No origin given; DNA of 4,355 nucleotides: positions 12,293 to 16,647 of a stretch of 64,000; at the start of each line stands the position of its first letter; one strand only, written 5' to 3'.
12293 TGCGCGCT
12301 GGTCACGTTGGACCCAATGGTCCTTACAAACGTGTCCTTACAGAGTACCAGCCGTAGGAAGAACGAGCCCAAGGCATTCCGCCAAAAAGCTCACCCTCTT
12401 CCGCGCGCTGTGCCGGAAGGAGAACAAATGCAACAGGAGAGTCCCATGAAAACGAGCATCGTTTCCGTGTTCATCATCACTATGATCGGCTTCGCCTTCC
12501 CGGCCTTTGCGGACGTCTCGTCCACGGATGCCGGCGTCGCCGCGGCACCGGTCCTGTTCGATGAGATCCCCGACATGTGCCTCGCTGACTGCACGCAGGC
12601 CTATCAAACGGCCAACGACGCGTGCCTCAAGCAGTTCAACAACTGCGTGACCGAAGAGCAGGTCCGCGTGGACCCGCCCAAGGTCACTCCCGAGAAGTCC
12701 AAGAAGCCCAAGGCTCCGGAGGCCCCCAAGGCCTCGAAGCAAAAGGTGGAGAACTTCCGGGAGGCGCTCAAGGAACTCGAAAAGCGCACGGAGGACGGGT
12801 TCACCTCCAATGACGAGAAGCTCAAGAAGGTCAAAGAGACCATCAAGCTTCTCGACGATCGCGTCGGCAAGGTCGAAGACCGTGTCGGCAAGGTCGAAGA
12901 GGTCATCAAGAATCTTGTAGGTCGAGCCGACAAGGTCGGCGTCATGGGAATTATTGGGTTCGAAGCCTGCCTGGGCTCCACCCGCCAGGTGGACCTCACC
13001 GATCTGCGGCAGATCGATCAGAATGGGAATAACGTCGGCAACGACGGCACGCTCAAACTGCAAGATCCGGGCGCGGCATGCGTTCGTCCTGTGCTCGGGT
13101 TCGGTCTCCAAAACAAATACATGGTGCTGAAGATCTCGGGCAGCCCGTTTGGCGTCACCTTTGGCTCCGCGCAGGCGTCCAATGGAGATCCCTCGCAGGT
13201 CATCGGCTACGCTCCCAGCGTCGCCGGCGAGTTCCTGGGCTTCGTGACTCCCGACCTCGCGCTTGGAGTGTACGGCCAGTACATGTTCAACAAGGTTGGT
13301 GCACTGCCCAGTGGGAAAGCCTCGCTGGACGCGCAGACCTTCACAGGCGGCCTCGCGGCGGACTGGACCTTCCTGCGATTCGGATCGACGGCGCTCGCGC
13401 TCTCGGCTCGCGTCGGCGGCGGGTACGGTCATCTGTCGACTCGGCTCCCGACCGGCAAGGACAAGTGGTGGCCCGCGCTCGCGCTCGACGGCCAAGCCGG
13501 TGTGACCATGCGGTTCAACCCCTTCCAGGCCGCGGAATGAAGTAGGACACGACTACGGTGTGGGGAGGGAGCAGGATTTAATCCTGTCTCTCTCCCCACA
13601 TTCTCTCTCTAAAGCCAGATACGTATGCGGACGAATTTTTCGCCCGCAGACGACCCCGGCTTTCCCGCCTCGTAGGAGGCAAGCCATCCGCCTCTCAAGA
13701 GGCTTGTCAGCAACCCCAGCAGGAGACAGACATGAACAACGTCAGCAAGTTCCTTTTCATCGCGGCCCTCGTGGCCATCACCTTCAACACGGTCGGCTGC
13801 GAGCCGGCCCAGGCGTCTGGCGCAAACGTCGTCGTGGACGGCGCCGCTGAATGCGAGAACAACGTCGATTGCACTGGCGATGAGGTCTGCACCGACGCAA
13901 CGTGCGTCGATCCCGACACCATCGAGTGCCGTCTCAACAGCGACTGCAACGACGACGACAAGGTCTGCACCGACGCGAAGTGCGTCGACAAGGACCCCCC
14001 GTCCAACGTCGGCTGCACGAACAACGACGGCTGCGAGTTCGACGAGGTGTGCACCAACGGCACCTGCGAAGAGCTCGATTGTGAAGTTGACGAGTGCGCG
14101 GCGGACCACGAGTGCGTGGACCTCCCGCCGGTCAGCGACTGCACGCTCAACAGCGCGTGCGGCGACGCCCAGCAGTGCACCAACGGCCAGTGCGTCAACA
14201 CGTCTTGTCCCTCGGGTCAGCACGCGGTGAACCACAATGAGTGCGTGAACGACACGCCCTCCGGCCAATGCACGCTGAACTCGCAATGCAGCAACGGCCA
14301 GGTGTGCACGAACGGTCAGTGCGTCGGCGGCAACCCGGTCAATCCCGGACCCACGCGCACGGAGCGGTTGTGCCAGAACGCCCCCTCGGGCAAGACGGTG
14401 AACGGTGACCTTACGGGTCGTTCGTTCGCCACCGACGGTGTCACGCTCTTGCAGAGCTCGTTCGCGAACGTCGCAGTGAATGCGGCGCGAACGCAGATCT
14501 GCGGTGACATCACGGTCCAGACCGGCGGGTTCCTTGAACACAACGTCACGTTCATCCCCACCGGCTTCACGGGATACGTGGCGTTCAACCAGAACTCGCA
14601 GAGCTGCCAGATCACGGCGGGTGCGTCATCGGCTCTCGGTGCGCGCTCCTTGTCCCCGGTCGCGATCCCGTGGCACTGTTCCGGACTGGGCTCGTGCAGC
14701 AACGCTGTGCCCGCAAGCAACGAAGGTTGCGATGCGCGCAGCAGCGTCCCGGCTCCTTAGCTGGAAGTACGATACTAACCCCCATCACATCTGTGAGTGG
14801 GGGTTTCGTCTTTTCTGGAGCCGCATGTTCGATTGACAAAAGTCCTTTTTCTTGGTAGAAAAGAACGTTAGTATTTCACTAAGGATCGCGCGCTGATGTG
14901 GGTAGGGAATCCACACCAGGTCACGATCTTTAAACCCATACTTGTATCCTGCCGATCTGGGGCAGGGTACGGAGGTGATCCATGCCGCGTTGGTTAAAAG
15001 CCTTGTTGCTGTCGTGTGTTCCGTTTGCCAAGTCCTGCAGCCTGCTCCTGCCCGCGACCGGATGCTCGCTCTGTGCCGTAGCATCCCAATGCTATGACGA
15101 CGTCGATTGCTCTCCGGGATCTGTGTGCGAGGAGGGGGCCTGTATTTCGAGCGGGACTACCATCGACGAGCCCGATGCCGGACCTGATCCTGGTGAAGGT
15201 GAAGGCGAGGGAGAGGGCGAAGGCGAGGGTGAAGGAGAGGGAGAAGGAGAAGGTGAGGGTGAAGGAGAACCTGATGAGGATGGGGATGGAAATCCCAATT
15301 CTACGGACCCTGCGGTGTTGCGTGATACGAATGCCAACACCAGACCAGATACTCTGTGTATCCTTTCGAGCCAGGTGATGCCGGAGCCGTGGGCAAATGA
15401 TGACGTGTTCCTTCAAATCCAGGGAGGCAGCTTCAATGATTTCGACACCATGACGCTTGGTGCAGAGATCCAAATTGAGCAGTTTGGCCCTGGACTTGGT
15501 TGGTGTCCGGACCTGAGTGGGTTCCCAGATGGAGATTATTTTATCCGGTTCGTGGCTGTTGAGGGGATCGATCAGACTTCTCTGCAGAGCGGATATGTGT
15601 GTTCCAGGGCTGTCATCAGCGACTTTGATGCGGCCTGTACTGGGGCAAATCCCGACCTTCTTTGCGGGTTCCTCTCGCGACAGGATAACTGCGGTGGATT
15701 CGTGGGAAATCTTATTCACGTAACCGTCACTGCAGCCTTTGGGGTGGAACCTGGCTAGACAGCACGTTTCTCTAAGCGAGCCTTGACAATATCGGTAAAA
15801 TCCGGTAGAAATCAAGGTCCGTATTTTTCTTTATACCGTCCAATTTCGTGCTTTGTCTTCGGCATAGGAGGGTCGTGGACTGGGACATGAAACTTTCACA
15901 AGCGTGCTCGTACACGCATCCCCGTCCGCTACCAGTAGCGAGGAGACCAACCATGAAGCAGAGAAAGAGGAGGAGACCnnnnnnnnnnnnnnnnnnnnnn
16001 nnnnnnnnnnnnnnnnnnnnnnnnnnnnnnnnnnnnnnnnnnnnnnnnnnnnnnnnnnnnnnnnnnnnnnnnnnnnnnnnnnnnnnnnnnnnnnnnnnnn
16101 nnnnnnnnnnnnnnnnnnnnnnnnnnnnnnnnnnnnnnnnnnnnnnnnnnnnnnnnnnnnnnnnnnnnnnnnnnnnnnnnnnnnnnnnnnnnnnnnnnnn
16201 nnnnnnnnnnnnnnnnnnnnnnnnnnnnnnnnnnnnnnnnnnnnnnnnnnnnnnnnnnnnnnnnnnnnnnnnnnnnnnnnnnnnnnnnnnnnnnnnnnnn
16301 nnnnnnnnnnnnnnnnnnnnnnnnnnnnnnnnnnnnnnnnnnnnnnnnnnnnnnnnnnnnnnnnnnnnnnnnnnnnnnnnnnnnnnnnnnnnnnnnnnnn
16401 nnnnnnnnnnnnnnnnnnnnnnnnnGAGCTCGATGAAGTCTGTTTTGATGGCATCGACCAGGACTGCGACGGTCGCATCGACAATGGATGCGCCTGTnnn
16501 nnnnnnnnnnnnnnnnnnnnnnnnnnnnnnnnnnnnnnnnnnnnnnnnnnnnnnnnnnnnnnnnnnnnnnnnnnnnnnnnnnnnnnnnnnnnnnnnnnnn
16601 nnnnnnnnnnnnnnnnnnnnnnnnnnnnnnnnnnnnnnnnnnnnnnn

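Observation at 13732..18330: Island of secreted Cys-rich tandem-repeat proteins with (Gly-Glu)n linkers and cloned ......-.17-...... promoters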

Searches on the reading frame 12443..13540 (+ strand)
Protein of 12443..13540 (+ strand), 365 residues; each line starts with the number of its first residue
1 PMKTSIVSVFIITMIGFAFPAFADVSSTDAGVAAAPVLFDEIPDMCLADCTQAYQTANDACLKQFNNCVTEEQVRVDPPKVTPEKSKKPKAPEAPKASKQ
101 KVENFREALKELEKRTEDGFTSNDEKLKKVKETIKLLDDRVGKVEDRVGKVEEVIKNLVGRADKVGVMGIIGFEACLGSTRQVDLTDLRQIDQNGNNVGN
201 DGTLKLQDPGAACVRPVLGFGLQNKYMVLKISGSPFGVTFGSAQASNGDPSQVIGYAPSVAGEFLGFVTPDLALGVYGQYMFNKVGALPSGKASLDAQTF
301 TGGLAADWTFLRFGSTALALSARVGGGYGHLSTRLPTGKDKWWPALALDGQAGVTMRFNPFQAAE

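Call 3: search_protein_families(library=pfam, proteins=[window:12443-13540:+], max_evalue=0.1)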
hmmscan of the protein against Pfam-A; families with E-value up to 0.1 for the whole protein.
window:12443-13540:+ (365 aa): 7 families
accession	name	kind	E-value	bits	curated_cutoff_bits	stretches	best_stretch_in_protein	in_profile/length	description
PF01519.22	DUF16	-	0.0066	17.4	40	0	120-164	28-73/104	Protein of unknown function DUF16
PF10046.14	BLOC1_2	-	0.012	16.4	33.4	1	97-158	31-91/96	Biogenesis of lysosome-related organelles complex-1 subunit 2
PF08614.16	ATG16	-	0.019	15.6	33.7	1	47-158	27-135/200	Autophagy protein 16 (ATG16)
PF10779.14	XhlA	-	0.043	14.4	34.7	0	124-159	3-38/67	Haemolysin XhlA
PF11172.13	DUF2959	-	0.082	13.5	26.8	0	94-158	23-87/190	Protein of unknown function (DUF2959)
PF11727.13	ISG65-75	-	0.094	12.4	25.1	0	97-162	68-133/281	Invariant surface glycoprotein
PF14712.11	Snapin_Pallidin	-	0.095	13.6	29.6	0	100-151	34-88/89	Snapin/Pallidin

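Call 4: search_protein_families(library=ncbifam, proteins=[window:12443-13540:+], max_evalue=0.1)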
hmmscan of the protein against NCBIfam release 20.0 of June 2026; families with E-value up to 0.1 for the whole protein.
window:12443-13540:+ (365 aa): 9 families
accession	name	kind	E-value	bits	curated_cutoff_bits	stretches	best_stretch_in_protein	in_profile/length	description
NF033885.1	conj_TraP_IncI1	equivalog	1.7e-05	24.6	135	1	33-152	26-141/217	conjugal transfer protein TraP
TIGR04527.1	mycoplas_twoTM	subfamily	0.0037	17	125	1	87-163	69-144/248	MG_279/MG_280 family protein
NF047515.1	SpiroCoCo_C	equivalog_domain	0.0091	15.2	125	1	111-165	152-206/313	SpiroCoCo family coiled-coil protein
NF047516.1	LA_3659_fam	equivalog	0.0099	15.5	36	1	102-158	60-115/221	LA_3659 family protein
NF047514.1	SpiroCoCo_N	equivalog_domain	0.0099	15.5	75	1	102-158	60-115/221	SpiroCoCo family coiled-coil protein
NF045487.1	ASRP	equivalog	0.03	12.9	300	1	98-161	381-444/593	archaea-specific SMC-related protein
NF003034.1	PRK03918.1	equivalog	0.054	11.4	700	1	97-161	218-281/878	DNA double-strand break repair ATPase Rad50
NF045622.1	Npun_F5560_fam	hypoth_equivalog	0.064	13.3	125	1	90-155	37-105/156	Npun_F5560 family protein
NF047368.1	collar_FlbB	equivalog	0.069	12.9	110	0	85-160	59-134/193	periplasmic-type flagellar collar protein FlbB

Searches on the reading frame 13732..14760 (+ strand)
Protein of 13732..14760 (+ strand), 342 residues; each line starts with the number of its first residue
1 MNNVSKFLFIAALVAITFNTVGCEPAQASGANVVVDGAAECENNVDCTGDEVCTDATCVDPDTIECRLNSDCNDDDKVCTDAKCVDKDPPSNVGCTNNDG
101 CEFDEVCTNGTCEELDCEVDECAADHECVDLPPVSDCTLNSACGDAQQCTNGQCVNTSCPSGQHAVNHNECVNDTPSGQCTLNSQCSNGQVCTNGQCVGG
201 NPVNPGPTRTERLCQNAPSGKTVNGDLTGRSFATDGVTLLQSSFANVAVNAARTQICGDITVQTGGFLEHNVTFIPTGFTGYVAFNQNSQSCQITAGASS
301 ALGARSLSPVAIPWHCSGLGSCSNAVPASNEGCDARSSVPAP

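Call 3: search_protein_families(library=pfam, proteins=[window:13732-14760:+], max_evalue=0.1)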
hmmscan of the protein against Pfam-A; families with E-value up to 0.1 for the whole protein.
window:13732-14760:+ (342 aa): 4 families
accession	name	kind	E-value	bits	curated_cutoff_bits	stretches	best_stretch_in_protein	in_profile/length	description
PF23416.1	DUF7107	-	4.3e-07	30.6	24.6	2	65-112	1-46/48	Domain of unknown function (DUF7107)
PF01683.23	EB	-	0.00051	20.5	24.3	1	159-197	1-39/52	EB module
PF21164.2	Dumpy_DPY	-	0.027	14.9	27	1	179-198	3-22/24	Dumpy, DPY module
PF04706.18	Dickkopf_N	-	0.039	14.7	25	1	167-198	19-51/51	Dickkopf N-terminal cysteine-rich region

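Call 4: search_protein_families(library=ncbifam, proteins=[window:13732-14760:+], max_evalue=0.1)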
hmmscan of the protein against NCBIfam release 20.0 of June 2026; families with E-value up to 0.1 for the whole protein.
window:13732-14760:+ (342 aa): 2 families
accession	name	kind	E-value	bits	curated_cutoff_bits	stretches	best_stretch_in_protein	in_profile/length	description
NF009611.0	PRK13108.1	equivalog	0.00041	19.4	636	1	4-98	260-349/476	prolipoprotein diacylglyceryl transferase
TIGR04201.1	Myxo_Cys_RPT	repeat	0.006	16.7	25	1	178-197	3-22/22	Cys-rich repeat-containing protein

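Call 16: list_cluster_members(proteins=[P0001, window:13732-14757:+, window:14982-15755:+])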
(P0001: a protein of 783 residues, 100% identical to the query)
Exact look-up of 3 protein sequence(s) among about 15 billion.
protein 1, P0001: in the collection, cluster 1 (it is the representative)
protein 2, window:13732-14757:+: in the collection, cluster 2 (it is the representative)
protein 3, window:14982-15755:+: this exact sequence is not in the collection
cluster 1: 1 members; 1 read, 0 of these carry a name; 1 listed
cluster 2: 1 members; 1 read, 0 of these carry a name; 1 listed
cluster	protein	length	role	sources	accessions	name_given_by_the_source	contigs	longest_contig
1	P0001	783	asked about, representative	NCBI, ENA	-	-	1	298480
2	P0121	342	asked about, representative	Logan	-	-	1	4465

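Call 26: search_solved_structures(query=window:13732-14757:+, max_evalue=1, show_alignments=2)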
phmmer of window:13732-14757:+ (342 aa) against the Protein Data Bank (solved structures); distinct sequences matched with E-value up to 1: 1.
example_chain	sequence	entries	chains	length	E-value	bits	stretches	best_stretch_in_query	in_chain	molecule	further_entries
1zbs_A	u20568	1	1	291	0.52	12.5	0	12-73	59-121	hypothetical protein PG1100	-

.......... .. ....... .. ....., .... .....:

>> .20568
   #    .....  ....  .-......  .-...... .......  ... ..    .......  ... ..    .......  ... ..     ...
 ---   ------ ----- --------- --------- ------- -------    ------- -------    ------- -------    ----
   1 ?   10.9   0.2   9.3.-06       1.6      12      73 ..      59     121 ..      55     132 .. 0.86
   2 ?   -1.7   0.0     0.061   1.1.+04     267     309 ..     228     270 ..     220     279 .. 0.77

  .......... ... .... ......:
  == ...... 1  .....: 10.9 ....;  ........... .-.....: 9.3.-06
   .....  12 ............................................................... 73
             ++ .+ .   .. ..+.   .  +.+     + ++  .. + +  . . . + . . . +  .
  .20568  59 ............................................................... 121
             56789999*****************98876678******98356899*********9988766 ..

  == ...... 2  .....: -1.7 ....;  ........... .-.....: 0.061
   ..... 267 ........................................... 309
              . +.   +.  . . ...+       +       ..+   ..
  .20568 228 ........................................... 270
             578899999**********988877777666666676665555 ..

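Call 46: find_homologous_proteins(query=window:13732-14757:+, max_evalue=0.001)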
Query window:13732-14757:+ (342 aa): 1 proteins with E <= 0.001 among 6630 candidates.
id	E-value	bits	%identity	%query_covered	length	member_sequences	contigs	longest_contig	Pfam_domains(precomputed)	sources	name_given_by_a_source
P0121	1.4e-226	769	100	100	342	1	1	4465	PF23416.2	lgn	-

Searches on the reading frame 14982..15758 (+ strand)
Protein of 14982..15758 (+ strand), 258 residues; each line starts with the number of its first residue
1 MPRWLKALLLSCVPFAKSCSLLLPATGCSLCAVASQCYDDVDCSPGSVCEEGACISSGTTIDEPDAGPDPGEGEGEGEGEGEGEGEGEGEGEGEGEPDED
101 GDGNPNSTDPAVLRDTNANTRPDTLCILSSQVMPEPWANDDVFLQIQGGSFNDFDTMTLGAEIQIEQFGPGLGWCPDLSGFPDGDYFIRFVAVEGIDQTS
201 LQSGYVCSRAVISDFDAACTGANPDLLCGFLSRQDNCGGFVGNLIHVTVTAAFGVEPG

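Call 3: search_protein_families(library=pfam, proteins=[window:14982-15758:+], max_evalue=0.1)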
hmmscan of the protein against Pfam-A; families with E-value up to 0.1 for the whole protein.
window:14982-15758:+ (258 aa): 2 families
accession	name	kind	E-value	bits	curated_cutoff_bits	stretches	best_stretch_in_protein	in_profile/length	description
PF22807.2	TrAA12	-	0.00083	18.2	30.9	1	67-105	385-423/463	TrAA12-like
PF05887.16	Trypan_PARP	-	0.025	15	100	1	30-106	24-102/134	Procyclic acidic repetitive protein (PARP)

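Call 4: search_protein_families(library=ncbifam, proteins=[window:14982-15758:+], max_evalue=0.1)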
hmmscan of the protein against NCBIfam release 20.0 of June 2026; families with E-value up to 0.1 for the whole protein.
window:14982-15758:+ (258 aa): 0 families

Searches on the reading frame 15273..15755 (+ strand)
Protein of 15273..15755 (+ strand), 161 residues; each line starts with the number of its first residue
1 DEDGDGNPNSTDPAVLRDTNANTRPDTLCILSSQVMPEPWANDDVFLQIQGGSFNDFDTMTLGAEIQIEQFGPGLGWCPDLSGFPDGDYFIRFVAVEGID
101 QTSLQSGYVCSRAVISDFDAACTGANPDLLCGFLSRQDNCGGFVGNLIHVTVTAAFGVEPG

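Call 57: search_protein_representatives(protein=window:15273-15755:+)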
Query: 161 residues. Proteins with E-value up to 0.001 (for the whole library): 1; up to 1e-10: 0; up to 1e-30: 0. The best 1 are listed.
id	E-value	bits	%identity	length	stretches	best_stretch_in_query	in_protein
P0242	5.7e-04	35.8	29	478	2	1-142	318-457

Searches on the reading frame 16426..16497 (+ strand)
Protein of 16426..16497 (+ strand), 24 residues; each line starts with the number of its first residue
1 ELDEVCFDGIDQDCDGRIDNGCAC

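Call 69: search_solved_structures(query=A2, max_evalue=10, show_alignments=5)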
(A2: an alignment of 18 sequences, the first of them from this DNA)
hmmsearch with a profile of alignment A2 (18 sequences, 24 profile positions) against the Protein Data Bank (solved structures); distinct sequences matched with E-value up to 10: 0.
